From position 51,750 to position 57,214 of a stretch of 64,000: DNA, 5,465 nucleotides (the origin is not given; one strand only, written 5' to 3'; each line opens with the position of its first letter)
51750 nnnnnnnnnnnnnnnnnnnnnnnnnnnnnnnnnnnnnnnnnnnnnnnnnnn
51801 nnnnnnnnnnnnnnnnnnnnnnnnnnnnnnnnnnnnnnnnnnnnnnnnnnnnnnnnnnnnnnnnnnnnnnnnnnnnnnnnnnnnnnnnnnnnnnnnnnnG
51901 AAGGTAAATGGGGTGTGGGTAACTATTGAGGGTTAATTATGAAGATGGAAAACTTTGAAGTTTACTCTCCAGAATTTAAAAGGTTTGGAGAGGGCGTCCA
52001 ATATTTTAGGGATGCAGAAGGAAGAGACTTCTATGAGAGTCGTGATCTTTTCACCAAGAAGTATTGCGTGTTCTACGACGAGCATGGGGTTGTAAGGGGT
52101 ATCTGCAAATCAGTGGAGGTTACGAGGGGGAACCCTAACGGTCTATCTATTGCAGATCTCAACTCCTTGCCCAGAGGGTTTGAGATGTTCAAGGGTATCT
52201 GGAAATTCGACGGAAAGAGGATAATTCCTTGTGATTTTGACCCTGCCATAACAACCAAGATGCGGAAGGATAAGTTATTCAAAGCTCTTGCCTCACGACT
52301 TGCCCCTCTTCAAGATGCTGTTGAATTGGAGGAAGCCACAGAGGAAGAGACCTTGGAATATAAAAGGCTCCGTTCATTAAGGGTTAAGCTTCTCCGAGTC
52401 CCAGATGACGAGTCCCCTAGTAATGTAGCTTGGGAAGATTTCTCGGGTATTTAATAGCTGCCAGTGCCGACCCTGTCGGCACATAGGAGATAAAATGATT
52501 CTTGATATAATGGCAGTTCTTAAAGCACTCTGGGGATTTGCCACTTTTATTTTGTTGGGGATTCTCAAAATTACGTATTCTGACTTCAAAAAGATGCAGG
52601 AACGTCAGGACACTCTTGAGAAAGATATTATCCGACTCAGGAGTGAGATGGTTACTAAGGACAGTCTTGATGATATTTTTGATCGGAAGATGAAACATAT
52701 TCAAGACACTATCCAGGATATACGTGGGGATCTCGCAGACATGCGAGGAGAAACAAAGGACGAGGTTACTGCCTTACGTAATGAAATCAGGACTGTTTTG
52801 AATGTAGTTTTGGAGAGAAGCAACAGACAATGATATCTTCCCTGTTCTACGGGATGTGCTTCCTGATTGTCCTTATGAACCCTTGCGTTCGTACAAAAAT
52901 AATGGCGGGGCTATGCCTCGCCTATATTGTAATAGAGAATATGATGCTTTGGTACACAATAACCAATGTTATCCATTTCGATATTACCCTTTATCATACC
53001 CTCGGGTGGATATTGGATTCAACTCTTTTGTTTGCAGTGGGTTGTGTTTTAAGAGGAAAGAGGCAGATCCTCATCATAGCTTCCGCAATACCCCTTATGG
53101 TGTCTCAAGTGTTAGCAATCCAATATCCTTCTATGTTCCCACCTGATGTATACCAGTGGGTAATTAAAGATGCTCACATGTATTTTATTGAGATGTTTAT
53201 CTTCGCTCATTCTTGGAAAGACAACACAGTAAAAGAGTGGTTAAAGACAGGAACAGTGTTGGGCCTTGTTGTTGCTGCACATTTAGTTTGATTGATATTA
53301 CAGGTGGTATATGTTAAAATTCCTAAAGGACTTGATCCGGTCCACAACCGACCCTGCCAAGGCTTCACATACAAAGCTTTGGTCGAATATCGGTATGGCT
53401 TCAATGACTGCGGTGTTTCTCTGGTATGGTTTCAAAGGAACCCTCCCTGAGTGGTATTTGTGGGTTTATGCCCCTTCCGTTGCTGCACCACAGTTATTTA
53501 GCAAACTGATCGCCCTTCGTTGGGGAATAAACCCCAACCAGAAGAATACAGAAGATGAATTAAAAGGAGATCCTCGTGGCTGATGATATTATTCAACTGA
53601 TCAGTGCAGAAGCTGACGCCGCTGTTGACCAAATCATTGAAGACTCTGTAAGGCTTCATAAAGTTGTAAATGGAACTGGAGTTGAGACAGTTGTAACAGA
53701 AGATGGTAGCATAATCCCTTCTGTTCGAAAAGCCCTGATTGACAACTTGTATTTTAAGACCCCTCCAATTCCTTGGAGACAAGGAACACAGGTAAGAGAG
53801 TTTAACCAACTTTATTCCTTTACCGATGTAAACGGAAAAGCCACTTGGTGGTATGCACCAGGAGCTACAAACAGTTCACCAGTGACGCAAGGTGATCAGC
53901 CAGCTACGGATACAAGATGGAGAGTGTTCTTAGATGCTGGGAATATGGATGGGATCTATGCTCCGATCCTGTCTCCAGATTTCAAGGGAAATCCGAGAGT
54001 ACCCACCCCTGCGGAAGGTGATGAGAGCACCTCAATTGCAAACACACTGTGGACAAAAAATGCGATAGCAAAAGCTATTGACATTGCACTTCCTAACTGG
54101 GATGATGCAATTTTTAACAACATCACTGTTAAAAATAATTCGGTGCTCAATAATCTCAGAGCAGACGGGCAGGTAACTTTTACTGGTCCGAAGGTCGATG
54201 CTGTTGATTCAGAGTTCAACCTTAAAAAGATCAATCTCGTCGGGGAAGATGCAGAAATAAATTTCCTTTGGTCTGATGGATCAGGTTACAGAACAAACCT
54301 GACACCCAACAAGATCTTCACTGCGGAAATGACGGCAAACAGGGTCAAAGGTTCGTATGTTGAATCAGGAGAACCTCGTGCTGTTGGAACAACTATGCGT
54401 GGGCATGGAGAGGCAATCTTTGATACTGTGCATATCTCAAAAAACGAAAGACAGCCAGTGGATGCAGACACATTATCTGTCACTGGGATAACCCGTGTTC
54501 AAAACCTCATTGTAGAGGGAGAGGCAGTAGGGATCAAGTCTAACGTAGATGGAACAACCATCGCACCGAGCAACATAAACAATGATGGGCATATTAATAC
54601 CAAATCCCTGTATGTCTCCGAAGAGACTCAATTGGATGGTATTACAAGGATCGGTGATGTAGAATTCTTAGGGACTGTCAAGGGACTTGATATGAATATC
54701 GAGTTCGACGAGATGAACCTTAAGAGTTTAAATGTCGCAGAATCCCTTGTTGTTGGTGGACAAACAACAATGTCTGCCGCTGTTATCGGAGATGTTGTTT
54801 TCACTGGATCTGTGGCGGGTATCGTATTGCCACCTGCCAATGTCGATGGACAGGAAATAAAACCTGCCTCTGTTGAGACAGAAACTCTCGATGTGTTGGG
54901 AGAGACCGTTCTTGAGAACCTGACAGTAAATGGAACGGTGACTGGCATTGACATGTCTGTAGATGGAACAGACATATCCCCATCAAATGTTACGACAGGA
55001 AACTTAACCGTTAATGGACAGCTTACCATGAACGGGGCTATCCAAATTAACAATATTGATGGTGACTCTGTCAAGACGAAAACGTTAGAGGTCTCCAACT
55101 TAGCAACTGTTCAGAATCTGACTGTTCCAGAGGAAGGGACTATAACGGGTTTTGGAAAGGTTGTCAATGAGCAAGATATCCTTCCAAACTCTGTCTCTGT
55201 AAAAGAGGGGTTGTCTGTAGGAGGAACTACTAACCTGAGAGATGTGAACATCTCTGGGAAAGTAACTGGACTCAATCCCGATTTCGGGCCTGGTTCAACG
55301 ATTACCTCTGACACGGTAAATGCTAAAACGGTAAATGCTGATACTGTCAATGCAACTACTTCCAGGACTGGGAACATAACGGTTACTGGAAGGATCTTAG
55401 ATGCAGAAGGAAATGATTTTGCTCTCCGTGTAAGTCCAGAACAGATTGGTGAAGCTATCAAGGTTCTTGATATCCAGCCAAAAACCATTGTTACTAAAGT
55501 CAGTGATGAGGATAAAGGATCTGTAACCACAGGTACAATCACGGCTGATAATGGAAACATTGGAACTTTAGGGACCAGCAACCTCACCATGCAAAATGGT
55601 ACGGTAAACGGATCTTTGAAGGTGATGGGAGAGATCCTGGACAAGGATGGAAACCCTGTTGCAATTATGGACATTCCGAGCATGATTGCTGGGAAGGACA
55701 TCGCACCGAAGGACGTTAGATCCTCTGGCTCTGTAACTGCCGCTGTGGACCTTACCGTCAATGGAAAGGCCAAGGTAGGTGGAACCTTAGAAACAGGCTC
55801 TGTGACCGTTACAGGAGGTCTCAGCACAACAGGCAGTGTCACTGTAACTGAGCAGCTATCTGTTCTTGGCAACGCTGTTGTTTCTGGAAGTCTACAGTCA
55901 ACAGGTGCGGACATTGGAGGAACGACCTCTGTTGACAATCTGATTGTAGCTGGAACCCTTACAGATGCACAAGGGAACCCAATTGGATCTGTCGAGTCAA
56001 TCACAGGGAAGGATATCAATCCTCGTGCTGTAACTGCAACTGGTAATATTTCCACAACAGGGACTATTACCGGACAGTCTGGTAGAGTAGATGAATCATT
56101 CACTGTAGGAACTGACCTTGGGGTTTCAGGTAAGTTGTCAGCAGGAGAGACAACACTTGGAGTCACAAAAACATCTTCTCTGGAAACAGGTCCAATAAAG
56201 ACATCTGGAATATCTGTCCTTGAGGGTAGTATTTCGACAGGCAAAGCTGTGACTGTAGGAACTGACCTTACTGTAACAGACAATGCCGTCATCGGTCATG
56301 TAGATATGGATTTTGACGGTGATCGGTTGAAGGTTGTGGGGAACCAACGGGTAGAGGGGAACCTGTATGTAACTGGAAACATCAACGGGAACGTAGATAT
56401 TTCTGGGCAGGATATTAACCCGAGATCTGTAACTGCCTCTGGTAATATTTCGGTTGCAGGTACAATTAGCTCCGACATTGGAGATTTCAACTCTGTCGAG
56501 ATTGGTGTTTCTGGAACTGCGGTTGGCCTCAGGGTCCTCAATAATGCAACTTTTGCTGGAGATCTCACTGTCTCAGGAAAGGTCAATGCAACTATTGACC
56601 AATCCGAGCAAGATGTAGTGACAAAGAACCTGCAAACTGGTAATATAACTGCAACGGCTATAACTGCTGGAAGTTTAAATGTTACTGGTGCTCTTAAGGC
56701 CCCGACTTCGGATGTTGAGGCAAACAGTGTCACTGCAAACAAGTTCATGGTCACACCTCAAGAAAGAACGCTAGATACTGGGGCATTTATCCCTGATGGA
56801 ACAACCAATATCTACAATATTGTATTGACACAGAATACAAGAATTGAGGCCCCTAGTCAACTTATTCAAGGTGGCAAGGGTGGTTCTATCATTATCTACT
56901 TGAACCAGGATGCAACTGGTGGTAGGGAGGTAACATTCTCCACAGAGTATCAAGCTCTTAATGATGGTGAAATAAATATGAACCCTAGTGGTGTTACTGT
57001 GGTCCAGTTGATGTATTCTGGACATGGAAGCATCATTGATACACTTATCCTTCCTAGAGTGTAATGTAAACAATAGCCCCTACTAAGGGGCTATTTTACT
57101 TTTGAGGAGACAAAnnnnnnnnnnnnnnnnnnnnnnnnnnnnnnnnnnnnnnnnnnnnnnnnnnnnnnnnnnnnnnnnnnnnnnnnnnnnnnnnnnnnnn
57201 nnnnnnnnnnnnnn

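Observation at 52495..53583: Three small membrane proteins inserted between fibre-assembly and long-fibre genes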

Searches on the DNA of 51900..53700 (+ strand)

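Call 3: search_dna_similar(query=window:51900-53700:+, collection=phages, mode=near, max_rows=30)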
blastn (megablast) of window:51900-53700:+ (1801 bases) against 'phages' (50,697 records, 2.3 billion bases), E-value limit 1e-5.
Records with a match: 2; places in all: 2; records where one place covers at least 80% of the query: 1.
Best place of each record, by identity: 80-90% 1; 60-80% 1.
By first word of the organism name: Salmonella 1; Escherichia 1.
By host as written in the record: Salmonella enterica subsp. enterica serovar Typhimurium SE-BS17 1; Escherichia coli 1.
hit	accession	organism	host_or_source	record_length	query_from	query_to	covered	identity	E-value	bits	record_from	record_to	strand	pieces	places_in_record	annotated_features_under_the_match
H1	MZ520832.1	Salmonella phage SSBI34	Salmonella enterica subsp. enterica ...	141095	1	1801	100%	82.9%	0e+0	1611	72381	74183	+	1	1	putative tail fiber assembly protein | hypothetical protein (x2) | putative membrane protein | putative tail fiber protein 2 | putative tail fiber protein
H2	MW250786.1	Escherichia phage UPEC06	Escherichia coli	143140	596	822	13%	73.3%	3e-11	77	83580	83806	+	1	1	hypothetical protein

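Call 6: get_annotated_region(hit=H1, flank=12000)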
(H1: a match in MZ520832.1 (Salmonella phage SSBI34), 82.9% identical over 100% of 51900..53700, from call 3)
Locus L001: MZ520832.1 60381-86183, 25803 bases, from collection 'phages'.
description: Salmonella phage SSBI34, complete genome.
organism: Salmonella phage SSBI34 (NCBI taxid 2861009)
taxonomy: Viruses; Duplodnaviria; Heunggongvirae; Uroviricota; Caudoviricetes; Vequintavirinae
host: Salmonella enterica subsp. enterica serovar Typhimurium SE-BS17; source: -; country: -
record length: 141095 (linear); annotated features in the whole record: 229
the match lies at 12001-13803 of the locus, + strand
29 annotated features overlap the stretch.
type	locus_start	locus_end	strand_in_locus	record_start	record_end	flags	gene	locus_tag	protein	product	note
CDS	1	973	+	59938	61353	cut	-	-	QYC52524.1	putative structural protein 1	putative structural protein 1 [Cronobacter phageCR3] [Cronobacter phage CR3] Length=470 Score=764 Expect=0.0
CDS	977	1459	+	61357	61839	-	-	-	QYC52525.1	hypothetical protein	hypothetical protein CR9_016 [Cronobacter phageCR9] [Cronobacter phage CR9] Length=156 Score=254 Expect=8.92e-85; ...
CDS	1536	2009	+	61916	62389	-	-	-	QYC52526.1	hypothetical protein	hypothetical protein CR8_018 [Cronobacter phageCR8] [Cronobacter phage CR8;Cronobacter phage PBES 02] Length=153 ...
CDS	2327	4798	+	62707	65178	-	-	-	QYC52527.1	putative tape measure protein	putative tape measure protein [Cronobacter phagePBES 02] [Cronobacter phage PBES 02] Length=629 Score=789 Expect=0.0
CDS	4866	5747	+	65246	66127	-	-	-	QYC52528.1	hypothetical protein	hypothetical protein CR3_021 [Cronobacter phageCR3] [Cronobacter phage CR3;Cronobacter phage CR8;Cronobacter phage PBES ...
CDS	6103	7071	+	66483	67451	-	-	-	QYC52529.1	fatty oxidation complex, alpha subunit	hypothetical protein CR9_022 [Cronobacter phageCR9] [Cronobacter phage CR9] Length=326 Score=484 Expect=1.74e-170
CDS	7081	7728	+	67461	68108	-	-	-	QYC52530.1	putative baseplate assembly protein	putative baseplate assembly protein[Pectobacterium phage phiTE] [Pectobacterium phage phiTE] Length=245 Score=299 ...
CDS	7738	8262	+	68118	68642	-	-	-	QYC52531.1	hypothetical protein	hypothetical protein phiTE_233 [Pectobacteriumphage phiTE] [Pectobacterium phage phiTE] Length=177 Score=276 ...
CDS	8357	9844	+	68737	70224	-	-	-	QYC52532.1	hypothetical protein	hypothetical protein CR3_026 [Cronobacter phageCR3] [Cronobacter phage CR3] Length=495 Score=796 Expect=0.0; ...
CDS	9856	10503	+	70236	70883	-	-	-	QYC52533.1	hypothetical protein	hypothetical protein CR9_026 [Cronobacter phageCR9] [Cronobacter phage CR9] Length=211 Score=355 Expect=7.16e-123; ...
CDS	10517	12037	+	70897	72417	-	-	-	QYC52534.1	putative tail fiber protein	putative tail fiber protein 1 [Cronobacter phageCR8] [Cronobacter phage CR8] Length=563 Score=495 Expect=3.07e-168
CDS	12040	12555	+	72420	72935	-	-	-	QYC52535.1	putative tail fiber assembly protein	putative tail fiber assembly protein [Cronobacterphage CR8] [Cronobacter phage CR8;Cronobacter phage PBES 02] ...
CDS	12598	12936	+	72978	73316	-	-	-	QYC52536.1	hypothetical protein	hypothetical protein CR3_030 [Cronobacter phageCR3] [Cronobacter phage CR3;Cronobacter phage CR8;Cronobacter phage PBES ...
CDS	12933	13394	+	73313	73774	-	-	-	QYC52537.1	hypothetical protein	hypothetical protein CR8_031 [Cronobacter phageCR8] [Cronobacter phage CR8] Length=153 Score=176 Expect=4.07e-54; ...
CDS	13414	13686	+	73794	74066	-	-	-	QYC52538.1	putative membrane protein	putative membrane protein [Enterobacteria phage4MG] [Escherichia phage 4MG] Length=85 Score=129 Expect=1.95e-37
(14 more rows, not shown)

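Call 7: get_annotated_region(hit=H2, flank=8000)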
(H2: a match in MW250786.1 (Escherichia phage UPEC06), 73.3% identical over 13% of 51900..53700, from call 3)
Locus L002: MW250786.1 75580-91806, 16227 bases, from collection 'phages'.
description: Escherichia phage UPEC06, partial genome.
organism: Escherichia phage UPEC06 (NCBI taxid 2811509)
taxonomy: Viruses; Duplodnaviria; Heunggongvirae; Uroviricota; Caudoviricetes; Vequintavirinae
host: Escherichia coli; source: wastewater; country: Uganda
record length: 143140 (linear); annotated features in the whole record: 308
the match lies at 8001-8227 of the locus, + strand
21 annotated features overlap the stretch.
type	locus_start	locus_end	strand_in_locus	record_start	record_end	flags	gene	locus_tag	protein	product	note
CDS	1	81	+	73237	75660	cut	-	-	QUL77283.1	tail length tape-measure protein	-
CDS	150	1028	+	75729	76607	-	-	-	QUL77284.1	putative tail tape measure protein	-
CDS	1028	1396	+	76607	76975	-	-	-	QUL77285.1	hypothetical protein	-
CDS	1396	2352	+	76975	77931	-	-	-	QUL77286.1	hypothetical protein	-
CDS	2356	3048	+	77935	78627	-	-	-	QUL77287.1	baseplate assembly protein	-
CDS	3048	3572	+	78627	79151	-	-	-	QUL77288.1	putative tail lysozyme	-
CDS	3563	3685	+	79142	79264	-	-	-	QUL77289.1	hypothetical protein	-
CDS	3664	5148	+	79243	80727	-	-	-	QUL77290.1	baseplate component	-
CDS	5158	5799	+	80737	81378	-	-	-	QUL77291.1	hypothetical protein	-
CDS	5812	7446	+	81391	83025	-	-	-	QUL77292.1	putative tail fiber protein 1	-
CDS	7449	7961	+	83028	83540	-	-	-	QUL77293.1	tail fiber assembly protein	-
CDS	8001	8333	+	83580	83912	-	-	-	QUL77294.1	hypothetical protein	-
CDS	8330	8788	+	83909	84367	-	-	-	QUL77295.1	hypothetical protein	-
CDS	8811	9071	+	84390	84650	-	-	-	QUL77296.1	hypothetical protein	-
CDS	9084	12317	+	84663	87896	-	-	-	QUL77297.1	putative tail fiber protein 2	-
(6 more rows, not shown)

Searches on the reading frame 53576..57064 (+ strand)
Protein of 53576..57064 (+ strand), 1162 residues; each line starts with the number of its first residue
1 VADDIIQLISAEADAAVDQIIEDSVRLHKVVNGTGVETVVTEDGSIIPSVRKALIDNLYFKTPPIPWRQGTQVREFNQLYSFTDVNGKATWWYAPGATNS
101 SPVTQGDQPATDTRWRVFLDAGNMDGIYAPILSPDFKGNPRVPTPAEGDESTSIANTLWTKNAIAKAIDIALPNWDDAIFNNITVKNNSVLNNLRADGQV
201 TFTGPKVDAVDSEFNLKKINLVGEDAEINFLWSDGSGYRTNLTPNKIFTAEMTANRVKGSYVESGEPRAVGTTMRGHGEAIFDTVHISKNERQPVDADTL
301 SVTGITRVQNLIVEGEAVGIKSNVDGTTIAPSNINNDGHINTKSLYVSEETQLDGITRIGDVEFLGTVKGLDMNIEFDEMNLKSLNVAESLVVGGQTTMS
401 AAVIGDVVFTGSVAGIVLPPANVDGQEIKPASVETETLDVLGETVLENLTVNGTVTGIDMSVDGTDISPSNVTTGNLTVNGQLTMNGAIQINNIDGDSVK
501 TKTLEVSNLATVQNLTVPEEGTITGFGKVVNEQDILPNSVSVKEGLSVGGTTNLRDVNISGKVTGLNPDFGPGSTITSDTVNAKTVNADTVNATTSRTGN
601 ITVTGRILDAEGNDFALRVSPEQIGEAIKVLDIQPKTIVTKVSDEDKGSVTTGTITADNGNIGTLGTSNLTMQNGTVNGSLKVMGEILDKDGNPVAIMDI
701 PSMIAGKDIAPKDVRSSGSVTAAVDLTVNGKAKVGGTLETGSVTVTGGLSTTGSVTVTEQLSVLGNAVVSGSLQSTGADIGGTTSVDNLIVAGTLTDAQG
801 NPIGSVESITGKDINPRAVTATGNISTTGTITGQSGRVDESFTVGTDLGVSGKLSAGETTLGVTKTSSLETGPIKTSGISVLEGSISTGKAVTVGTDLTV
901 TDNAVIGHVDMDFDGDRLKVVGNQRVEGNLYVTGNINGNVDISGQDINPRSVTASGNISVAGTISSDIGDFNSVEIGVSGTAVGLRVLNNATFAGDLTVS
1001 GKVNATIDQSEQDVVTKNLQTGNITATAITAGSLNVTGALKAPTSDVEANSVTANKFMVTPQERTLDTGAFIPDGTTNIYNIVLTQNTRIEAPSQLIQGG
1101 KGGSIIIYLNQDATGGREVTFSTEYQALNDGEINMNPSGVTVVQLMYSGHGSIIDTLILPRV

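Call 4: search_protein_families(library=phrogs, proteins=[window:53576-57064:+], max_evalue=0.01)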
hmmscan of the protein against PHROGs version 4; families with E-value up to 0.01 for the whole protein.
window:53576-57064:+ (1162 aa): 2 families
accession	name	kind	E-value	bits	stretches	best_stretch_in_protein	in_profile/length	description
phrog_4549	-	tail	2e-194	649.3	3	3-405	146-549/869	tail fiber protein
phrog_15437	-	tail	3.1e-18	66.7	1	1042-1161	534-655/656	tail fiber protein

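Call 5: search_protein_families(library=pfam, proteins=[window:53576-57064:+], max_evalue=0.1)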
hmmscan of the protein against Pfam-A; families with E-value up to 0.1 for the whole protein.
window:53576-57064:+ (1162 aa): 1 family
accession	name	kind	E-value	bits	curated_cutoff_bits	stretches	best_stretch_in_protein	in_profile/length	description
PF04519.19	Bactofilin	-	0.00047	20.8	27.9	1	716-777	25-84/98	Polymer-forming cytoskeletal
